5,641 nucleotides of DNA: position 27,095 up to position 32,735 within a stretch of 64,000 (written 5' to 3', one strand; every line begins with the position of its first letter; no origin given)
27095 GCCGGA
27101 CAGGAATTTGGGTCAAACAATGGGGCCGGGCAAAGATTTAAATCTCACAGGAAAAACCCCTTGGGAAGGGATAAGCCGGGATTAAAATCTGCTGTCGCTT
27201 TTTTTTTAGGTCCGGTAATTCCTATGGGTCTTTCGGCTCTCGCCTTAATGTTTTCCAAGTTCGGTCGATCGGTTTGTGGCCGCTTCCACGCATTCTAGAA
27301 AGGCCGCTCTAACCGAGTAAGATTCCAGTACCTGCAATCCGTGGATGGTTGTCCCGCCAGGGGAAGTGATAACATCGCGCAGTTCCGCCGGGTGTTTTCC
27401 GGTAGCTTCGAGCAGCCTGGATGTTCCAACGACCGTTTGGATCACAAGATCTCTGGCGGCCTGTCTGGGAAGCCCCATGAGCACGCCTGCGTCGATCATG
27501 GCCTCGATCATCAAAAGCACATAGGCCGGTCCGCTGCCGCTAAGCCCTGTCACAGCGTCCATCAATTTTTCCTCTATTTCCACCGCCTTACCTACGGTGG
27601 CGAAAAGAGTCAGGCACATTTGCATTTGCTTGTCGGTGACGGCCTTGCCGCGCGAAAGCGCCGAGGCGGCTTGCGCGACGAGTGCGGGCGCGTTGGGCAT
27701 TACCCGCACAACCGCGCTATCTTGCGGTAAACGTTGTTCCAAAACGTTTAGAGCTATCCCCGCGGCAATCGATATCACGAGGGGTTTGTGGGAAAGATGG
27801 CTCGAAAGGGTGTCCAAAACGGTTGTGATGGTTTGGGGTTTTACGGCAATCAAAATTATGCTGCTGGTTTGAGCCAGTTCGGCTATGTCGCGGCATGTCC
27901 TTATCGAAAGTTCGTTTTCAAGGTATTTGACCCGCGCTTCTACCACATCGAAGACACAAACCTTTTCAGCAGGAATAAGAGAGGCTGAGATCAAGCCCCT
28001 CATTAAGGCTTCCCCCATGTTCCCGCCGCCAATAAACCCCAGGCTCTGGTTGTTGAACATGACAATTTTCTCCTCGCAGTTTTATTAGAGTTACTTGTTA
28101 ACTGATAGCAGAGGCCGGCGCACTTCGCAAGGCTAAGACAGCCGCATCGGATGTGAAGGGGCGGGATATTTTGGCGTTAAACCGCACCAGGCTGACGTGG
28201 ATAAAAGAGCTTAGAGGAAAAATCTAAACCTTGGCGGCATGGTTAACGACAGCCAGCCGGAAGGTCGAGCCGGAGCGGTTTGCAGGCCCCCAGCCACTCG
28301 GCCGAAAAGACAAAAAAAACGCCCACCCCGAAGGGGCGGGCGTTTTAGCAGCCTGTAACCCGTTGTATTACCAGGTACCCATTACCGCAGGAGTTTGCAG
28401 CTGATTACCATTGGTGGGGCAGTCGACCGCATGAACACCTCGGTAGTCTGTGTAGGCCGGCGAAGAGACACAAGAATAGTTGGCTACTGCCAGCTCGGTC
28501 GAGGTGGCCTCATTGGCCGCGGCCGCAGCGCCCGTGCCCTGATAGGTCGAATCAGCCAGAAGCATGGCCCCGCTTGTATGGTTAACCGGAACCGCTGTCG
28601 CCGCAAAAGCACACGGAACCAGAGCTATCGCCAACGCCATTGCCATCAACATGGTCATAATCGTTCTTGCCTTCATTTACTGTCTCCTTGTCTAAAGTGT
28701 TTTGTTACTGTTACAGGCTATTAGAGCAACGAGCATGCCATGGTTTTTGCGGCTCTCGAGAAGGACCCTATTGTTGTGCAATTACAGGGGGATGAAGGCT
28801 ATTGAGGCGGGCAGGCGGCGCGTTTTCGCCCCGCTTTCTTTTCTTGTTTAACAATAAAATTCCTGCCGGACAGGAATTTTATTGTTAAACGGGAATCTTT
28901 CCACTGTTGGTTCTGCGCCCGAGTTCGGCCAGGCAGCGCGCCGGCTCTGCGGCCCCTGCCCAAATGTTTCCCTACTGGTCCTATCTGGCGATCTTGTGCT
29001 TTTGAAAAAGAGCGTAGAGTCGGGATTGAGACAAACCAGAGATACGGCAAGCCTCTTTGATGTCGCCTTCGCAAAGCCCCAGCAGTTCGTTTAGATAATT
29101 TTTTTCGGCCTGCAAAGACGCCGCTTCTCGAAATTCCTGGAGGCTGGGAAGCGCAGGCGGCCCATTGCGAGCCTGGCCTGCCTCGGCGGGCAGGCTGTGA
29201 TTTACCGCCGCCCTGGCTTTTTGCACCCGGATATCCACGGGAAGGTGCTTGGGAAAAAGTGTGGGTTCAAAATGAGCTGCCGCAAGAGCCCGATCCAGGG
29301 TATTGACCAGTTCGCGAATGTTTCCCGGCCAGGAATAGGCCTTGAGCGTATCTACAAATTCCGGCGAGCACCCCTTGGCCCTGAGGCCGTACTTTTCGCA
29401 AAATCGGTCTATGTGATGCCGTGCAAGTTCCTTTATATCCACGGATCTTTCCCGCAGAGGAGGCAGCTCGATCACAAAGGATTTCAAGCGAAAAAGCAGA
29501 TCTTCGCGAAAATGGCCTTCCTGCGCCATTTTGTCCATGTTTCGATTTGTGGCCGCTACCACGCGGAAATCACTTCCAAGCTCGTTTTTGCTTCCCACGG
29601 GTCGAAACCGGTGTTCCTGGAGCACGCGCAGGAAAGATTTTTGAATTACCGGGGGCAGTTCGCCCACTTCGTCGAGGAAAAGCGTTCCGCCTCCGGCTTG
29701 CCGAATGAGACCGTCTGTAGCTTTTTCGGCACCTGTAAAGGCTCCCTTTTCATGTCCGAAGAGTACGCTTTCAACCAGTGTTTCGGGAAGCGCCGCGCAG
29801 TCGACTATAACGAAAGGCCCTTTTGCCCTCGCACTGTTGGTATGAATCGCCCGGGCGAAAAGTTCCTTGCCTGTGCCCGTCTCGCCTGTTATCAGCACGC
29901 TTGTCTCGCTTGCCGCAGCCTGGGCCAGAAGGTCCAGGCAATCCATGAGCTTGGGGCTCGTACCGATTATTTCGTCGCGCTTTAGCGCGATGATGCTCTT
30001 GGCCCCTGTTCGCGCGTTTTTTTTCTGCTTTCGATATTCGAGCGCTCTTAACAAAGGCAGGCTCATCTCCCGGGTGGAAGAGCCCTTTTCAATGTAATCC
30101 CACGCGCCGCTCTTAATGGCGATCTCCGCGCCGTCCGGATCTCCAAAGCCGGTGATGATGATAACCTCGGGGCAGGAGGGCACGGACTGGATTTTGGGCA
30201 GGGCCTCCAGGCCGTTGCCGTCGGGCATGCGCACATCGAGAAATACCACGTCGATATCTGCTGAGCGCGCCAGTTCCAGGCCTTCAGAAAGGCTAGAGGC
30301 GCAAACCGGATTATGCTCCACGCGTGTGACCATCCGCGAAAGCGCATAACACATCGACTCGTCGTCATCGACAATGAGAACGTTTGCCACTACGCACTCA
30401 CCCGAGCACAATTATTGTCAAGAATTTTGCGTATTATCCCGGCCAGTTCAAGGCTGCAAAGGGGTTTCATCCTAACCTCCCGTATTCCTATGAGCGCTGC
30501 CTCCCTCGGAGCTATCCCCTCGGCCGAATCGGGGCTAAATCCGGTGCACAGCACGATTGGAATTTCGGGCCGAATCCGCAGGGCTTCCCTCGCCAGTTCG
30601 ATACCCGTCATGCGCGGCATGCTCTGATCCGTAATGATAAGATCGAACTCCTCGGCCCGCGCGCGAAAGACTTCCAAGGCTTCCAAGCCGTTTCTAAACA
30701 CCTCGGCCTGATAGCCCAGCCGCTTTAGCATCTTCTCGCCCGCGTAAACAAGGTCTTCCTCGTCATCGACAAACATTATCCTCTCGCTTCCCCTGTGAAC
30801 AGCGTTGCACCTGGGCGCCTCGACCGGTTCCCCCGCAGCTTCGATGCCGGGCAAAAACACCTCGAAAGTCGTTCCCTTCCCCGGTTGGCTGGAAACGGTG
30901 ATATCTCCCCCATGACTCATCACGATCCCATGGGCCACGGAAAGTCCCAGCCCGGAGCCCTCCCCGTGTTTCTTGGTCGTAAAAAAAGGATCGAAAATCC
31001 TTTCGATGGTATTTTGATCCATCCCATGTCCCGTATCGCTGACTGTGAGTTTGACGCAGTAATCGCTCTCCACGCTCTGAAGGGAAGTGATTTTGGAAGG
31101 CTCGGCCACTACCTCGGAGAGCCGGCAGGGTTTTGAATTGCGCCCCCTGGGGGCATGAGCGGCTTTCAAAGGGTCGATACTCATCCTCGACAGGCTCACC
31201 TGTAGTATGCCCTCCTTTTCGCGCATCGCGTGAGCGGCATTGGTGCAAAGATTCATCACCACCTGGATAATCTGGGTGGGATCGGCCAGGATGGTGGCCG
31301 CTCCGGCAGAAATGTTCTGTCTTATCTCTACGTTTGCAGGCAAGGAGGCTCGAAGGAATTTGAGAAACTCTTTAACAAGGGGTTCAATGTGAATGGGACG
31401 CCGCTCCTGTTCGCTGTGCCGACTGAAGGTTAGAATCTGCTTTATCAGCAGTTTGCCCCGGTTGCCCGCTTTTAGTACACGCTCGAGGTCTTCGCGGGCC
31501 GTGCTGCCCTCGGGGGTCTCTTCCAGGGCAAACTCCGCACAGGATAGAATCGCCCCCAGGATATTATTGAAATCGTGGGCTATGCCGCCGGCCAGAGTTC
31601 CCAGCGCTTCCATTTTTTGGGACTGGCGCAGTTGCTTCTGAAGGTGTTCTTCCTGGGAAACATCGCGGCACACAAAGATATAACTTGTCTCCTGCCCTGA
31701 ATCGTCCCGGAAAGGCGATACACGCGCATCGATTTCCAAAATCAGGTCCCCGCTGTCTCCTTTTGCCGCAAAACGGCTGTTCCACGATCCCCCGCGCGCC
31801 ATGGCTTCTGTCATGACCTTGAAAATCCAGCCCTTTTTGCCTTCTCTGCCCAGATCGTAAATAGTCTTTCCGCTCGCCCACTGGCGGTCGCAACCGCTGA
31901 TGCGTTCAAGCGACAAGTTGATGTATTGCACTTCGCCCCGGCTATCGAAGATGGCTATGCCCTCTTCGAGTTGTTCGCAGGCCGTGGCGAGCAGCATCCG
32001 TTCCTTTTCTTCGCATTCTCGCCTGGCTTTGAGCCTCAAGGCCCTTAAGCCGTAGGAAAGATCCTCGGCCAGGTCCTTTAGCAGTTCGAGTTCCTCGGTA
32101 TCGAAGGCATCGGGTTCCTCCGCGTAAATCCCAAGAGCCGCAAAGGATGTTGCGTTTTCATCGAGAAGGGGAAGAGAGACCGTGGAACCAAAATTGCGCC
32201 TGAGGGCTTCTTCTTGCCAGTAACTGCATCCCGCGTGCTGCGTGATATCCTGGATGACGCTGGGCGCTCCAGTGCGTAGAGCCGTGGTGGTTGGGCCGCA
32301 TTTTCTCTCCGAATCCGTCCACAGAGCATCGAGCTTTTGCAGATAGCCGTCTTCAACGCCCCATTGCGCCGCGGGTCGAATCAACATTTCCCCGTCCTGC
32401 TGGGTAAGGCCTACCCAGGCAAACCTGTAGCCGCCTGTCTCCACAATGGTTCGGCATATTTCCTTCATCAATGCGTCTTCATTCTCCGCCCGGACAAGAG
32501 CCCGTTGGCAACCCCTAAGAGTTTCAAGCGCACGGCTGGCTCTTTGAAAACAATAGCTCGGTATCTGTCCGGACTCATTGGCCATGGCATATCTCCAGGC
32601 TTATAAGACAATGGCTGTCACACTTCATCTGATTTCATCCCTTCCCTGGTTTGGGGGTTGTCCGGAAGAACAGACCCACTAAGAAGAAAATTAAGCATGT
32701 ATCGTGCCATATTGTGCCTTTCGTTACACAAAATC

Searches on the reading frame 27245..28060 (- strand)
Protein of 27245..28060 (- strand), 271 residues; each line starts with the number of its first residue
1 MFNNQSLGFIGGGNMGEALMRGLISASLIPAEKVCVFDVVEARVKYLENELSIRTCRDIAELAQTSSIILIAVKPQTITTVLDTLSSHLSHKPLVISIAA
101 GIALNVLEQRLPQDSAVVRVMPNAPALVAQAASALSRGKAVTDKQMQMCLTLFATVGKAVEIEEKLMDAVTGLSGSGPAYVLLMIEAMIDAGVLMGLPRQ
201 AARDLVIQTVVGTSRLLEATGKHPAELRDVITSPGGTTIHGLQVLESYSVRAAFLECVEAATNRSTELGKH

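Call 23: search_protein_families(library=pfam, proteins=[window:27245-28060:-], max_evalue=0.00001)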
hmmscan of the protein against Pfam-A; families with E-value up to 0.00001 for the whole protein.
window:27245-28060:- (271 aa): 3 families
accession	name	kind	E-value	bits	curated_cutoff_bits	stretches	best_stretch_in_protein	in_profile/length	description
PF14748.11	P5CR_dimer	-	2.5e-41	140.6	25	1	164-268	1-105/105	Pyrroline-5-carboxylate reductase dimerisation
PF03807.23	F420_oxidored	-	7.5e-18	65.4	21.6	1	7-101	2-94/94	NADP oxidoreductase coenzyme F420-dependent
PF03446.21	NAD_binding_2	-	2.7e-07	31.2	21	1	7-97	2-91/161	NAD binding domain of 6-phosphogluconate dehydrogenase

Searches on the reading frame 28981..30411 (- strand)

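Call 23: search_protein_families(library=pfam, proteins=[window:28981-30411:-], max_evalue=0.00001)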
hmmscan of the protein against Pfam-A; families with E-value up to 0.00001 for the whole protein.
window:28981-30411:- (476 aa): 5 families
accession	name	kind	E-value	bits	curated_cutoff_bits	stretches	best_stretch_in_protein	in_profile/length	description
PF00158.32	Sigma54_activat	-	8.7e-65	217.9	20.2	1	148-314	1-167/168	Sigma-54 interaction domain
PF14532.12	Sigma54_activ_2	-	1.2e-23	84.4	25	1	149-319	1-138/138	Sigma-54 interaction domain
PF00072.30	Response_reg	-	5.8e-21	75.2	30.2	1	11-116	1-106/111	Response regulator receiver domain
PF25601.1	AAA_lid_14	-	7.1e-20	71.1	27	1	320-402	1-82/87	AAA+ ATPase lid domain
PF07728.20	AAA_5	-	5.2e-08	33.4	22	1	172-292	2-125/139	AAA domain (dynein-related subfamily)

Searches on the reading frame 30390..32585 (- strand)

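Call 23: search_protein_families(library=pfam, proteins=[window:30390-32585:-], max_evalue=0.00001)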
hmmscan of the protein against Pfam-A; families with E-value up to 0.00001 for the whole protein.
window:30390-32585:- (731 aa): 8 families
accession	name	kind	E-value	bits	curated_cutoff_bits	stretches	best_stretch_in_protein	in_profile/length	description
PF02518.31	HATPase_c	-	2.6e-23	83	26.4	1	508-579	35-108/111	Histidine kinase-, DNA gyrase B-, and HSP90-like ATPase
PF13185.12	GAF_2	-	6.1e-18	65.8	28.6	1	34-177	2-132/136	GAF domain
PF00072.30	Response_reg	-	1.3e-14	54.8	30.2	1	603-685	1-81/111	Response regulator receiver domain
PF01590.32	GAF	-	2.1e-09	38.4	22.4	1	37-177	3-130/133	GAF domain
PF00512.31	HisKA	-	3.5e-09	37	26.9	1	328-391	2-64/66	His Kinase A (phospho-acceptor) domain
PF08448.16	PAS_4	-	7.1e-08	33.1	23.1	1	204-313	2-109/110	PAS fold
PF13426.13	PAS_9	-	1.3e-07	32.3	27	1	208-311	2-103/103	PAS domain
PF00989.32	PAS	-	1.3e-06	28.8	22.6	1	202-309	6-113/113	PAS fold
